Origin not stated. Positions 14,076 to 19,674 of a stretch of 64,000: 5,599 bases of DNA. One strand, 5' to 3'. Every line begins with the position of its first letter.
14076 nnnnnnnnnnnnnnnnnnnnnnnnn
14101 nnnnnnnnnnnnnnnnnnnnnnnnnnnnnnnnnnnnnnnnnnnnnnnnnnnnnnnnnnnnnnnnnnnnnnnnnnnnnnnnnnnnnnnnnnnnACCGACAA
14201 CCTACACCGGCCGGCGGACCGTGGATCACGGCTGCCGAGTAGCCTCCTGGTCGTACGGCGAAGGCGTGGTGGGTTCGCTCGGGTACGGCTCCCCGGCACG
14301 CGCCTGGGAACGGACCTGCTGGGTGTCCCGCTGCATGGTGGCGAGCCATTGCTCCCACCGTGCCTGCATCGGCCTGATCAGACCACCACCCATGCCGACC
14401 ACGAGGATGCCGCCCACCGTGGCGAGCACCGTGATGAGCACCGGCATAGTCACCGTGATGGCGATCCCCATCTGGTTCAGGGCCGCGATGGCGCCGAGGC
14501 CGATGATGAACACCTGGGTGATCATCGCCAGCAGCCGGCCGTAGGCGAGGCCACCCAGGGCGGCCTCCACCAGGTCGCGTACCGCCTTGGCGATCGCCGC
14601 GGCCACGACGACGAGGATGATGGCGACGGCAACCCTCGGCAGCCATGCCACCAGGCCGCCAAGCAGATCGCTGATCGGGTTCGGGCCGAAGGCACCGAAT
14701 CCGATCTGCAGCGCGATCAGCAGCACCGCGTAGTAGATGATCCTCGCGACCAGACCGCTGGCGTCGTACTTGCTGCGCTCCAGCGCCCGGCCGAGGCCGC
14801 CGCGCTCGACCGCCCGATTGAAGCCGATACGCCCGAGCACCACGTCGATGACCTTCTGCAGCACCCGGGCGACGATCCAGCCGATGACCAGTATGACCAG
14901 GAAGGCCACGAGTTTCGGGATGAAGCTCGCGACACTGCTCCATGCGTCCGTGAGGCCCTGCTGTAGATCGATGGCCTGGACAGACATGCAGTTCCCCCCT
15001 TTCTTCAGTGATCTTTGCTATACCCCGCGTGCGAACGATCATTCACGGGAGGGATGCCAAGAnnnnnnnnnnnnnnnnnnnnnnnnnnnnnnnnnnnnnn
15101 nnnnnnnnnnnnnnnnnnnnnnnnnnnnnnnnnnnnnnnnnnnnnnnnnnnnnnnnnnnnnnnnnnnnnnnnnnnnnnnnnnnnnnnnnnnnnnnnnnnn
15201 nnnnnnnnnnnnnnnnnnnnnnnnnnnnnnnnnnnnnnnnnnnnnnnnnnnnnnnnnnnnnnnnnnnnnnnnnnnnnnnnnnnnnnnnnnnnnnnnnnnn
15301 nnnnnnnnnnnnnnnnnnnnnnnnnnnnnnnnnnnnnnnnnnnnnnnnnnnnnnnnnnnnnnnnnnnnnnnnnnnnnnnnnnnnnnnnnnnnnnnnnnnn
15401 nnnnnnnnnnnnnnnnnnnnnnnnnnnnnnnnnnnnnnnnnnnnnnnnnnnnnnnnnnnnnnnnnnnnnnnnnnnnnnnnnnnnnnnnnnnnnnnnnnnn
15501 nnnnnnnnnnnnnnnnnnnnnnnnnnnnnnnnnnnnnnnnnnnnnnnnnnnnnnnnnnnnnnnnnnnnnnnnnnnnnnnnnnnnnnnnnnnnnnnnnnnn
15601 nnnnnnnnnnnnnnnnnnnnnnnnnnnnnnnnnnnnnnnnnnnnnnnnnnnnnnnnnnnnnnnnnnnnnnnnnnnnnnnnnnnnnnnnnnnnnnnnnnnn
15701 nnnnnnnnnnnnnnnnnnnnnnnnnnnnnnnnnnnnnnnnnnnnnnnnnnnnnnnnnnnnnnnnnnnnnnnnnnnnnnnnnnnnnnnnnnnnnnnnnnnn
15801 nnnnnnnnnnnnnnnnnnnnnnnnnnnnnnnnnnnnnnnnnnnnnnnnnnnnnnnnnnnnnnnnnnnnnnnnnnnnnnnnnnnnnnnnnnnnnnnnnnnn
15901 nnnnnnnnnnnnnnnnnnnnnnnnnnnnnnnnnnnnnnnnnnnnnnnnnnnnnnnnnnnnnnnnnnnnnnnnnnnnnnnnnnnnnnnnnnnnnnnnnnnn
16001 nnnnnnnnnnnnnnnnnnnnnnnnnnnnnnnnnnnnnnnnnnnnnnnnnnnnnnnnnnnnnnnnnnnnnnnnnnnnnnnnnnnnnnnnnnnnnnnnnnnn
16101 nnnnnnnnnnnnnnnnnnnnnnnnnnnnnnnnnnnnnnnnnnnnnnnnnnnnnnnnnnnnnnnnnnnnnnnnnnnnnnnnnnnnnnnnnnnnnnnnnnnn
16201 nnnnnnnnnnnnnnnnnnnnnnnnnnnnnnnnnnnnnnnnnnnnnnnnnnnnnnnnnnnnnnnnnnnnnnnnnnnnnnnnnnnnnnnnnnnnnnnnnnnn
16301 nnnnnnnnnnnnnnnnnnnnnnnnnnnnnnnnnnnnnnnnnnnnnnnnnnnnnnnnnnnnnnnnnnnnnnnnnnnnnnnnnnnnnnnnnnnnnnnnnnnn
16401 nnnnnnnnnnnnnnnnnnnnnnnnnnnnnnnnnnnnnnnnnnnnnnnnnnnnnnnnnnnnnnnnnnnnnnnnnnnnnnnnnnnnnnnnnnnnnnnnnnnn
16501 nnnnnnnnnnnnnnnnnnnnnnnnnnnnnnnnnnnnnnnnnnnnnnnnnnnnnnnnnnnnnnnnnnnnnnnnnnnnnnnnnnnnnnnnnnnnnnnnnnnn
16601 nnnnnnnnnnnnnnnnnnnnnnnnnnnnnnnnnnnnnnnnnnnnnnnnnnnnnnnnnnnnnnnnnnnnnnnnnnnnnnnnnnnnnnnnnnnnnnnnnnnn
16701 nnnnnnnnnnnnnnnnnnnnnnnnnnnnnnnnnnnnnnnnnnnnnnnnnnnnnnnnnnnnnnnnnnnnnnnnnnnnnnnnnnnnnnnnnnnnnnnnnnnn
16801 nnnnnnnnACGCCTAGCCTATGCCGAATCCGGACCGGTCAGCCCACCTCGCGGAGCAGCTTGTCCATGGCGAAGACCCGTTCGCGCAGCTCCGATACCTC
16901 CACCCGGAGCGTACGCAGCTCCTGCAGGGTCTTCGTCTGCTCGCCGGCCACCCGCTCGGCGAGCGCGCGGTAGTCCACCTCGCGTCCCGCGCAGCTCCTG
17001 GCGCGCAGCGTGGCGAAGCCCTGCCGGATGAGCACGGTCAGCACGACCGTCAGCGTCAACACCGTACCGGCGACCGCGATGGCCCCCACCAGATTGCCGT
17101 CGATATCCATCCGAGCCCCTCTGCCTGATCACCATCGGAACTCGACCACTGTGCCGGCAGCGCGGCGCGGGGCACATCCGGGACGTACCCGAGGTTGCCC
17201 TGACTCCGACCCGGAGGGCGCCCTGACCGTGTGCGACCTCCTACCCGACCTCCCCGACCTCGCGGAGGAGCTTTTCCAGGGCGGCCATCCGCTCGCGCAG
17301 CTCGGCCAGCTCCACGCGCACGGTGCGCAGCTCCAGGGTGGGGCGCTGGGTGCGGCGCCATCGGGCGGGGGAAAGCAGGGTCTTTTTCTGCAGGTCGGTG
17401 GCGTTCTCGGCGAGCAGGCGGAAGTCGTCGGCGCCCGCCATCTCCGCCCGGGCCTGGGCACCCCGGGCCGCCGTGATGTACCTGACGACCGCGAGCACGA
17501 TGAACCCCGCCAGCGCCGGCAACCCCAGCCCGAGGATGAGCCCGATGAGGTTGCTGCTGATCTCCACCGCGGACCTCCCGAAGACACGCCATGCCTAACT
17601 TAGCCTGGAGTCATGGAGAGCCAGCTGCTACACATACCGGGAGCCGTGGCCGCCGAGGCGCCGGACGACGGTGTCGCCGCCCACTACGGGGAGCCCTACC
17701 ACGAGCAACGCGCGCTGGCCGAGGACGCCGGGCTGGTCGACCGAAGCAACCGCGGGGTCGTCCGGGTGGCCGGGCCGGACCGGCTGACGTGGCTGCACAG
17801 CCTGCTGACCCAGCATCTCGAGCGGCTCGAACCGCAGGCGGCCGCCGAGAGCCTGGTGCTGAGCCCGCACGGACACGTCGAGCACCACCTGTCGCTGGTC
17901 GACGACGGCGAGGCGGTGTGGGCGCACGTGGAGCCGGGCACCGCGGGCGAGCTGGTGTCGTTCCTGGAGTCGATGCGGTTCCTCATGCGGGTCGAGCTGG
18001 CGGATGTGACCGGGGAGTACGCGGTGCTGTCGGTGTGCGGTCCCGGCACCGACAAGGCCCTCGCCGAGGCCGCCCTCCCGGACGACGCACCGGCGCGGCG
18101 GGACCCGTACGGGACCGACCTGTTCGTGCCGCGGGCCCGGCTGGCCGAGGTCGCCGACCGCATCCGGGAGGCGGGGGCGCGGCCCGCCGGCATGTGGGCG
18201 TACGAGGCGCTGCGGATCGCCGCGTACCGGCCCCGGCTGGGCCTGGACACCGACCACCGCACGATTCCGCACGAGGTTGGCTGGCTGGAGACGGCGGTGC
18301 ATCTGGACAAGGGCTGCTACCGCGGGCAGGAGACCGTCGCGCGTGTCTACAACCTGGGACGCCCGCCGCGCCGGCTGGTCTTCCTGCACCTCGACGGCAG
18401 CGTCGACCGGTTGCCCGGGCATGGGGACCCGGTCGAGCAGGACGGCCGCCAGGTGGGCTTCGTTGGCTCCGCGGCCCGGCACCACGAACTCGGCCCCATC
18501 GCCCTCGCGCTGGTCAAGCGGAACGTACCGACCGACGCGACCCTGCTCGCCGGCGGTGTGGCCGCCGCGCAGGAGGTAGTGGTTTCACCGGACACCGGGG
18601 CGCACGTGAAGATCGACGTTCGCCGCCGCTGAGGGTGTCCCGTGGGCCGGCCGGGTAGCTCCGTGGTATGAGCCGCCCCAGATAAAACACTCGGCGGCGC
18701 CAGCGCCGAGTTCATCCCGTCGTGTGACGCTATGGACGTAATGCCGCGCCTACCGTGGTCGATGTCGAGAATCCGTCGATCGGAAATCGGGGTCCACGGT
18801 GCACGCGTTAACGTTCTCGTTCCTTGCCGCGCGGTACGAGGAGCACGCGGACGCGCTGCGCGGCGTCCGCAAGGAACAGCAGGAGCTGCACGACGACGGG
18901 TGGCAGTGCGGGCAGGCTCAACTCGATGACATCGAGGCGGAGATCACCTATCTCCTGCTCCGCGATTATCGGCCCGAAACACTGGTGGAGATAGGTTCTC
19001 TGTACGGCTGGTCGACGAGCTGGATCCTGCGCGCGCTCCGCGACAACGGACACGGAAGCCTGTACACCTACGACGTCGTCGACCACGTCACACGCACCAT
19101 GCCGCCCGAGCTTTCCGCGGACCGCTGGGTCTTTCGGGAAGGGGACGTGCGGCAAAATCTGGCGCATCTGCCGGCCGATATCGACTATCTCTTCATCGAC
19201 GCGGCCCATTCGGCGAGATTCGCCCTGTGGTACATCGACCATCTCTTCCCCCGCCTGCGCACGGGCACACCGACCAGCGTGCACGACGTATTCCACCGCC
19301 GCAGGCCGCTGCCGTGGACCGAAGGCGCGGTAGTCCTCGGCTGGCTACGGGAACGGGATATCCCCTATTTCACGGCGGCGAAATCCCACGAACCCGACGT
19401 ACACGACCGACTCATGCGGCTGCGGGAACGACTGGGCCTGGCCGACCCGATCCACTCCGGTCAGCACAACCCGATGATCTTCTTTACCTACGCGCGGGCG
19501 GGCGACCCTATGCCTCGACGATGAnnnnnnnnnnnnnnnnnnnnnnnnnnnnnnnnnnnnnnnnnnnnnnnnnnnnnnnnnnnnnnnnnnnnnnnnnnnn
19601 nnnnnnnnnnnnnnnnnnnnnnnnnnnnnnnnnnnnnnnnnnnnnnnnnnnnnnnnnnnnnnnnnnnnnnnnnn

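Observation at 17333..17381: A 42-nt sequence inserted in frame into two unrelated genes (element S), here in a small membrane protein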

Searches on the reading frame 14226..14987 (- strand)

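Call 76: search_protein_families(library=pfam, proteins=[window:14226-14987:-], max_evalue=0.00001)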
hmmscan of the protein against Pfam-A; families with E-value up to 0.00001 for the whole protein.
window:14226-14987:- (253 aa): 1 family
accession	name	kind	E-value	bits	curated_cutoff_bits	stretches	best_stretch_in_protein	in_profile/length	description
PF05552.17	MS_channel_1st_1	-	2.4e-19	69.4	22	2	11-58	2-49/50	Mechanosensitive ion channel, conserved TM helix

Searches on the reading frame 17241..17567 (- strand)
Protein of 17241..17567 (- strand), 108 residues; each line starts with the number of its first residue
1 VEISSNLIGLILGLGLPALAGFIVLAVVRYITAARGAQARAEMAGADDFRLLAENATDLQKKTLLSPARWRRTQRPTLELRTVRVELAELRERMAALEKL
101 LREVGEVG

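Call 6: find_homologous_proteins(query=window:17241-17567:-)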
Query window:17241-17567:- (108 aa): 2 proteins with E <= 0.001 among 33 candidates.
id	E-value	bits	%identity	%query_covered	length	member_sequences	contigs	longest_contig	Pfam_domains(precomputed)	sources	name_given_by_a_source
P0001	2.1e-58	212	100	100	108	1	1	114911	-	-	-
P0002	2.8e-24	103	63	96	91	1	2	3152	-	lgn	-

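Call 12: find_encoding_contigs(protein=P0001, flank=10000, max_places=6)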
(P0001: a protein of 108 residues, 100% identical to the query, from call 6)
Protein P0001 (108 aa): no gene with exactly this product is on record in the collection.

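Call 13: find_encoding_contigs(protein=P0002, flank=5000, max_places=6)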
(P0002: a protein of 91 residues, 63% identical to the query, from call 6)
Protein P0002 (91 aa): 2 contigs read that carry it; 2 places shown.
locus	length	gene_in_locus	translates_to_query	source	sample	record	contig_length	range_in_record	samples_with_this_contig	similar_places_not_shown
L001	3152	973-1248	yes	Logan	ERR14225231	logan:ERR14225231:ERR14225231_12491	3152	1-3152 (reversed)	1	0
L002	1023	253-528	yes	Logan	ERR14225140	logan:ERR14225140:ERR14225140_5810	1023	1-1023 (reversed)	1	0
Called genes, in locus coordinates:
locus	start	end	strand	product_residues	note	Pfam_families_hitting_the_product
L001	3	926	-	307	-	PF01571:GCV_T, PF08669:GCV_T_C (weak)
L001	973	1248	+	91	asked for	-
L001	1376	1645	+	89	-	-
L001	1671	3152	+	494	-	?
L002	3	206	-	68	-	?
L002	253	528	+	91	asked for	-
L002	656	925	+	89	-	-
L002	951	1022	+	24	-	?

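Call 46: search_protein_families(library=pfam, proteins=[window:17241-17567:-, P0002], max_evalue=0.1)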
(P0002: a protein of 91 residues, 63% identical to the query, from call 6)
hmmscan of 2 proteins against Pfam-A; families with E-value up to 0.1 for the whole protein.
window:17241-17567:- (108 aa): 2 families
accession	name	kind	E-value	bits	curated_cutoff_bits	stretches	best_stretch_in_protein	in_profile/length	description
PF20570.3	DUF6779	-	0.0012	19.9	28.1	1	19-97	13-90/108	Domain of unknown function (DUF6779)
PF18895.5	T4SS_pilin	-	0.023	15.2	26.6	1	2-43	7-47/71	Type IV secretion system pilin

P0002 (91 aa): 1 family
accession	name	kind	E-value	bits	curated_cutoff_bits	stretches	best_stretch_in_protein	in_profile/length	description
PF13400.11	Tad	-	0.037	14.8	22.3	1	8-45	7-41/47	Putative Flp pilus-assembly TadE/G-like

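Call 57: list_cluster_members(proteins=[window:17241-17567:-, window:16838-17110:-, window:15063-16808:-, window:17613-18632:+, window:50186-52108:+, P0003, P0002])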
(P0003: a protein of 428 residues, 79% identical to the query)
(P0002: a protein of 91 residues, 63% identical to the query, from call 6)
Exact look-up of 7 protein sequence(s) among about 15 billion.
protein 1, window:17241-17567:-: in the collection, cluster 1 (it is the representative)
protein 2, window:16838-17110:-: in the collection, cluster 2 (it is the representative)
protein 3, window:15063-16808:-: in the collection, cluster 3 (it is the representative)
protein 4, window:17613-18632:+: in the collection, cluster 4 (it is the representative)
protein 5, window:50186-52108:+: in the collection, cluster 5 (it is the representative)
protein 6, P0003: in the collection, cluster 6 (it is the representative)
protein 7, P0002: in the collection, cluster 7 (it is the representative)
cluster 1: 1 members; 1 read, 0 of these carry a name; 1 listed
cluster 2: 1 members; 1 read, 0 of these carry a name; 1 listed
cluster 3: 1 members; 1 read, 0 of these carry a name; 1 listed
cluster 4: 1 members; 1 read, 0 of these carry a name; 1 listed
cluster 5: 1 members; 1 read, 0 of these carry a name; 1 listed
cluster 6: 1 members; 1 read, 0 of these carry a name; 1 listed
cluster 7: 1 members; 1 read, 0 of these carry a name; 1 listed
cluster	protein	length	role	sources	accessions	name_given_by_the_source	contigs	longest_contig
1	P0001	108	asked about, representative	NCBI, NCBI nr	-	-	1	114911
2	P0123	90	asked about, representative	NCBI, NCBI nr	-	-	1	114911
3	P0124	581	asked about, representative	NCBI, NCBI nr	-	-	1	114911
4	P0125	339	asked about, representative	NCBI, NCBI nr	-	-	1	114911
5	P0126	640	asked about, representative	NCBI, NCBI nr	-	-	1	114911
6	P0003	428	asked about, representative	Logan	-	-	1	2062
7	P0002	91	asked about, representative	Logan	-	-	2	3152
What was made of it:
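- The source is a draft contig of 114,911 bp from an organism seen only once (call 57).
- Tried and rejected: All window proteins are singletons at 90% identity (call 57).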

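Call 78: search_protein_representatives(alignment_id=A1)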
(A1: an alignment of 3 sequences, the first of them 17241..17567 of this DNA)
Query: 3 sequences, 92 profile positions. Proteins with E-value up to 0.001 (for the whole library): 215; up to 1e-10: 7; up to 1e-30: 1. The best 150 are listed.
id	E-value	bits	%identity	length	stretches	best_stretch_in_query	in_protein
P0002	2.0e-43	162.8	-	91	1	1-91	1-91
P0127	1.2e-25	105.8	-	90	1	1-92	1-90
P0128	4.4e-20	87.9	-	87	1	15-92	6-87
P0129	1.8e-12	63.5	-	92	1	9-92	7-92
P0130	1.3e-11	60.8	-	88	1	5-92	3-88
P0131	6.3e-11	58.6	-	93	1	8-92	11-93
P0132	8.4e-11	58.2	-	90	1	1-91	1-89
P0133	1.3e-10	57.6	-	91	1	9-91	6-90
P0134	4.0e-10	56.0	-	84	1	22-91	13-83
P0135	4.3e-10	55.9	-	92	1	9-91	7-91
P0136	6.1e-10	55.4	-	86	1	15-91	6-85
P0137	7.6e-10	55.1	-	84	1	10-91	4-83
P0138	1.0e-09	54.7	-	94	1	9-92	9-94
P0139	1.4e-09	54.3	-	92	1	18-92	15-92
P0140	3.2e-09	53.2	-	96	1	6-91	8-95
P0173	6.3e-07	45.8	-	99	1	10-92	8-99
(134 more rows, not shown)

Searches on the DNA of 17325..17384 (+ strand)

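Call 60: search_dna_similar(query=window:17325-17384:+, collection=plasmids, mode=distant, max_evalue=1, max_rows=10)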
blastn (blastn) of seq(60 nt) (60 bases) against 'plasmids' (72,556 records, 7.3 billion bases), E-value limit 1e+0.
Records with a match: 5; places in all: 5; records where one place covers at least 80% of the query: 0.
Best place of each record, by identity: >=99% 1; 95-99% 1; 80-90% 3.
By first word of the organism name: Streptomyces 1; Xanthomonas 1; Nonomuraea 1; Rhizobium 1; Deinococcus 1.
By predicted mobility (MOB-suite, as given by PLSDB): non-mobilizable 5.
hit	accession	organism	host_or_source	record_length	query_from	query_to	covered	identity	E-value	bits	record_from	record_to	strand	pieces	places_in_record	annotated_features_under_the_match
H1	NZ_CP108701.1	Streptomyces sp. NBC_01006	-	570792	3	47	75%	83.3%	1e-1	42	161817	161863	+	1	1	MupA/Atu3671 family FMN-dependent luciferase-like monooxygenase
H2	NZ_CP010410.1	Xanthomonas sacchari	cell culture,rice seeds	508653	1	39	65%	87.5%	2e-3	47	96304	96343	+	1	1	hypothetical protein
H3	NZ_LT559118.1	Nonomuraea gerenzanensis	-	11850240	11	43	55%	87.9%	3e-2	43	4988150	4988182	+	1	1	none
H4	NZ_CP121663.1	Rhizobium sp. CB3090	Gliricidia sp.,cell culture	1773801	15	40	43%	96.2%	4e-1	40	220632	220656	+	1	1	record has no annotation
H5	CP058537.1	Deinococcus sp. D7000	seawater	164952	8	28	35%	100.0%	4e-1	39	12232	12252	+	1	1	hypothetical protein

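Call 90: search_dna_similar(query=window:17333-17375:+, collection=phages, mode=distant, max_evalue=1, max_rows=8)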
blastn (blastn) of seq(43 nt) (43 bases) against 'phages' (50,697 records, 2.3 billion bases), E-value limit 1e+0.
Records with a match: 1; places in all: 1; records where one place covers at least 80% of the query: 0.
Best place of each record, by identity: 90-95% 1.
By first word of the organism name: Bacteriophage 1.
By host as written in the record: - 1.
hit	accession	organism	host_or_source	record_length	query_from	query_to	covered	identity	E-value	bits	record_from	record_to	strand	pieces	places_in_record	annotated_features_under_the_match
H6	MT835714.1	Bacteriophage sp.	human fecal samples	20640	16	39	56%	91.7%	7e-1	36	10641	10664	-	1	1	record has no annotation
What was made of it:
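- Tried and rejected: Searches against plasmids and phages returned only chance fragments (calls 60, 90).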

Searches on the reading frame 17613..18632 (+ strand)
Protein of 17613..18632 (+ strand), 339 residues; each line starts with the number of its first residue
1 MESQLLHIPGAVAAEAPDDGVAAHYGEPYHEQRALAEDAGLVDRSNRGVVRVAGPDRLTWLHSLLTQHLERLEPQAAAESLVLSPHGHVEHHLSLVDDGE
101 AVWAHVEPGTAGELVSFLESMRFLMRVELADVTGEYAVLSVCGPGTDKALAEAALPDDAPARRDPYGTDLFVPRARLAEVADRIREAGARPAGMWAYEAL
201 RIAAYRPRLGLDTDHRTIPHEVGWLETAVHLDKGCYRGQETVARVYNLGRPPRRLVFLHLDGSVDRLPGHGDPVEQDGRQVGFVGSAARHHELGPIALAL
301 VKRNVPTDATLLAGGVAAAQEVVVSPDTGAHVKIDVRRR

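Call 46: search_protein_families(library=pfam, proteins=[window:17613-18632:+], max_evalue=0.1)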
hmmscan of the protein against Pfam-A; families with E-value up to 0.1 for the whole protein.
window:17613-18632:+ (339 aa): 3 families
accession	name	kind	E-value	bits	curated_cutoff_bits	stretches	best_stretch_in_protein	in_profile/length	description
PF01571.26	GCV_T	-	4.5e-30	105.2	25.6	2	21-154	20-156/255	Aminomethyltransferase folate-binding domain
PF08669.17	GCV_T_C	-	6.6e-08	32.8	25.9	1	253-314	1-51/80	Glycine cleavage T-protein C-terminal barrel domain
PF25455.1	Beta-barrel_CAF17_C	-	0.00061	19.9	25.7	1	253-317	3-59/70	CAF17, C-terminal beta-barrel domain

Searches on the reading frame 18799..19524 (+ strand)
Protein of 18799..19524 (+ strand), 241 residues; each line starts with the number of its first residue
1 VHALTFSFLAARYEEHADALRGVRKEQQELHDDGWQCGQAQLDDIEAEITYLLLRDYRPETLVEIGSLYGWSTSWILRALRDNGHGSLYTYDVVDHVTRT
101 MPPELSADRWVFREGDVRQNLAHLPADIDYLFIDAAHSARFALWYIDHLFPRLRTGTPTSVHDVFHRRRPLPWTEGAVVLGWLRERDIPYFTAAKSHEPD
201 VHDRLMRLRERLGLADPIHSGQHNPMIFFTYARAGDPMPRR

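Call 76: search_protein_families(library=pfam, proteins=[window:18799-19524:+], max_evalue=0.00001)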
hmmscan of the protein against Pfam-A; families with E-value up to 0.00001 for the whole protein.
window:18799-19524:+ (241 aa): 1 family
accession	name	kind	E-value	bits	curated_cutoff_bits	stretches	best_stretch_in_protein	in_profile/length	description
PF13578.12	Methyltransf_24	-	1.9e-21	77.3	26.3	1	63-164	1-105/105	Methyltransferase domain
